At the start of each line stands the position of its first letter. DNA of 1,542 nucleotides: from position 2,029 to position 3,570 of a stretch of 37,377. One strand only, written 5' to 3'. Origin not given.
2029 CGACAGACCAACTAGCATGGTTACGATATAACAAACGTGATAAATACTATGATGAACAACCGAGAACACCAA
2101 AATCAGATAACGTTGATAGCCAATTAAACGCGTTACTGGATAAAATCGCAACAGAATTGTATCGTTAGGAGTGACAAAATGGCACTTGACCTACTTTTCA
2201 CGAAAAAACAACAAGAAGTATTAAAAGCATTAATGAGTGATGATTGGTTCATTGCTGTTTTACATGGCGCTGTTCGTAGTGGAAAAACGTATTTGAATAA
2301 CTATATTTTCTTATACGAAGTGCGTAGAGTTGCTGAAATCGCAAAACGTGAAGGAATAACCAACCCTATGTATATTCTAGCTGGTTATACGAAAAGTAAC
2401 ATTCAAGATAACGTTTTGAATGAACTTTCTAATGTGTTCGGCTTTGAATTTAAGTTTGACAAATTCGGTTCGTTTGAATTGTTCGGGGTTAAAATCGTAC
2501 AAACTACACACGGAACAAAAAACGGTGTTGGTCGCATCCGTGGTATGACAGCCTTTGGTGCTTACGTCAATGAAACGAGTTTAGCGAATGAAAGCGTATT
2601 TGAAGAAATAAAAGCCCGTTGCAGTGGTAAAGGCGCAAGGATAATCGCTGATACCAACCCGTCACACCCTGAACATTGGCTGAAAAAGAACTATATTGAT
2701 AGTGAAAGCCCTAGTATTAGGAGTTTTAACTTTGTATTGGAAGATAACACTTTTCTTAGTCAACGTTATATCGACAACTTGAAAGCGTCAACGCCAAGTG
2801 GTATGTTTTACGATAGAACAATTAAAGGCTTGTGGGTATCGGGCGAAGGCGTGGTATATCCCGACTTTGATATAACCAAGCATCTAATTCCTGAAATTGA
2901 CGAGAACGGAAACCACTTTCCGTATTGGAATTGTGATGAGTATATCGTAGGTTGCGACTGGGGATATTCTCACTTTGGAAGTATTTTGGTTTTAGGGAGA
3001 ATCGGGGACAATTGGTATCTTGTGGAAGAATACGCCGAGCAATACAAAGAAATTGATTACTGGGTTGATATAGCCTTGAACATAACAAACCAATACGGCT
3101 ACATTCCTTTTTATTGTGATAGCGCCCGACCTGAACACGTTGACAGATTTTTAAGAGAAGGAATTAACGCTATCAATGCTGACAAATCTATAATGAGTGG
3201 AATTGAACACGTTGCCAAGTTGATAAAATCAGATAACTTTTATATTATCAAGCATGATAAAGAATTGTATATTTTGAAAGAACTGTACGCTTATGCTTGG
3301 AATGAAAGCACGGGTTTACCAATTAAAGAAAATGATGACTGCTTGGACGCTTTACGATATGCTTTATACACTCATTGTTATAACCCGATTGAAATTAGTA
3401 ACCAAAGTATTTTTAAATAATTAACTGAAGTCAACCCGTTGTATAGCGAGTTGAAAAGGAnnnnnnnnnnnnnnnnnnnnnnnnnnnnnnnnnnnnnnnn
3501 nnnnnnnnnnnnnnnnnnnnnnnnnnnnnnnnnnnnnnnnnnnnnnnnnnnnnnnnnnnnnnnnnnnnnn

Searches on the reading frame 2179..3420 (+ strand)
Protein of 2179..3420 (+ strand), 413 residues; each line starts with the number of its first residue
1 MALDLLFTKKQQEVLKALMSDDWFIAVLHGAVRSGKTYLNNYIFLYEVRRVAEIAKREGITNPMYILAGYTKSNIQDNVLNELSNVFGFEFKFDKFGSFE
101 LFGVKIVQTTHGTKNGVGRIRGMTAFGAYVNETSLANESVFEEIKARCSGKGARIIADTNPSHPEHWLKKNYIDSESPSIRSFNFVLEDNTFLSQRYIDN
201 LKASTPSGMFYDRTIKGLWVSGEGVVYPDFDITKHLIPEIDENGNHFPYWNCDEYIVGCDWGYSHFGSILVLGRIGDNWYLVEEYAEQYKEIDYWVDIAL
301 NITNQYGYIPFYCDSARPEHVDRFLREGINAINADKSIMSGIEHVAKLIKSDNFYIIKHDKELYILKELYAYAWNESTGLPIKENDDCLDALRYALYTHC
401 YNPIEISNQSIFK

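Call 7: search_dna_similar(query=window:2179-3420:+, collection=phages, mode=protein, max_rows=25)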
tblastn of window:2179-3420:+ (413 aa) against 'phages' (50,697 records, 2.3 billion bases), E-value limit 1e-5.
Records with a match: 820; places in all: 820; records where one place covers at least 80% of the query: 429.
Best place of each record, by identity: <60% 820.
By first word of the organism name: Vibrio 301; Streptococcus 143; Staphylococcus 76; Streptomyces 42; Lactobacillus 32; Microbacterium 30; Bacillus 29; Clostridium 24; Bacteriophage 22; Listeria 18; and 39 more.
By host as written in the record: - 342; Streptococcus thermophilus 53; Staphylococcus aureus 32; Microbacterium foliorum NRRL B-24224 20; Streptomyces sanglieri UNT16F27A 16; Streptomyces venezuelae ATCC 10712 11; Streptococcus thermophilus ST47795 10; Clostridium difficile 10; and 195 more.
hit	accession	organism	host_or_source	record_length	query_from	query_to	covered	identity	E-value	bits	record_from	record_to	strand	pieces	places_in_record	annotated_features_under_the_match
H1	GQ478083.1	Enterococcus phage phiFL1C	Enterococcus faecalis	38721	1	399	97%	59.9%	1e-148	471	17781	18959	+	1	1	gp45: terminase large subunit | gp44: terminase small subunit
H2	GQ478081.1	Enterococcus phage phiFL1A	Enterococcus faecalis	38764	1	399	97%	59.9%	1e-148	471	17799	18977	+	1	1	gp39: terminase large subunit | gp38: terminase small subunit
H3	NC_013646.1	Enterococcus phage phiFL1A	Enterococcus faecalis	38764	1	399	97%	59.9%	1e-148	471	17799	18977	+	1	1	gp39: terminase large subunit | gp38: terminase small subunit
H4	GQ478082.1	Enterococcus phage phiFL1B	Enterococcus faecalis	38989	1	399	97%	59.9%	1e-148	471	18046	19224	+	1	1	gp39: terminase large subunit | gp38: terminase small subunit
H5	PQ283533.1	Enterococcus phage vB_ElaS_B1578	Enterococcus sp. VKM B-1578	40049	1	399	97%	57.9%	2e-146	465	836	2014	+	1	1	terminase large subunit | terminase small subunit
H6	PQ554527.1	Acinetobacter phage D2SVT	Acinetobacter baumannii AB5075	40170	1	399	97%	57.9%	2e-146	465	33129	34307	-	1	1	terminase large subunit | terminase small subunit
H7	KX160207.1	Lactococcus phage 53801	Lactococcus lactis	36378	6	399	95%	57.8%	3e-146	464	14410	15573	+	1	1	large terminase subunit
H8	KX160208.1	Lactococcus phage 53802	Lactococcus lactis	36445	6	399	95%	57.8%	3e-146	464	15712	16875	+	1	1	terminase large subunit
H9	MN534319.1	Lactococcus phage proPhi6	Lactococcus lactis subsp. cremoris TIFN6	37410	6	399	95%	57.3%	9e-145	460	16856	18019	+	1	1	terminase large subunit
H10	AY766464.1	Lactococcus phage TP712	-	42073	6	399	95%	57.1%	6e-143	455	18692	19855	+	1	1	TerL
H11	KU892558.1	Lactococcus phage PLgT-1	Lactococcus garvieae Lg2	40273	6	399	95%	56.6%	6e-142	452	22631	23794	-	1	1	terminase large subunit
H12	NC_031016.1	Lactococcus phage PLgT-1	Lactococcus garvieae Lg2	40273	6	399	95%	56.6%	6e-142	452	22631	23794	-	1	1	terminase large subunit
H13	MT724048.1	Staphylococcus phage SAP3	Staphylococcus aureus D085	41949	3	400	96%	54.9%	2e-138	442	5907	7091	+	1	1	terminase large subunit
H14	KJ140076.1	Staphylococcus phage DW2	Staphylococcus aureus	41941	3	400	96%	54.8%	6e-138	441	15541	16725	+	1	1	terminase large subunit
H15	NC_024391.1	Staphylococcus phage DW2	Staphylococcus aureus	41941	3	400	96%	54.8%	6e-138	441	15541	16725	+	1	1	terminase large subunit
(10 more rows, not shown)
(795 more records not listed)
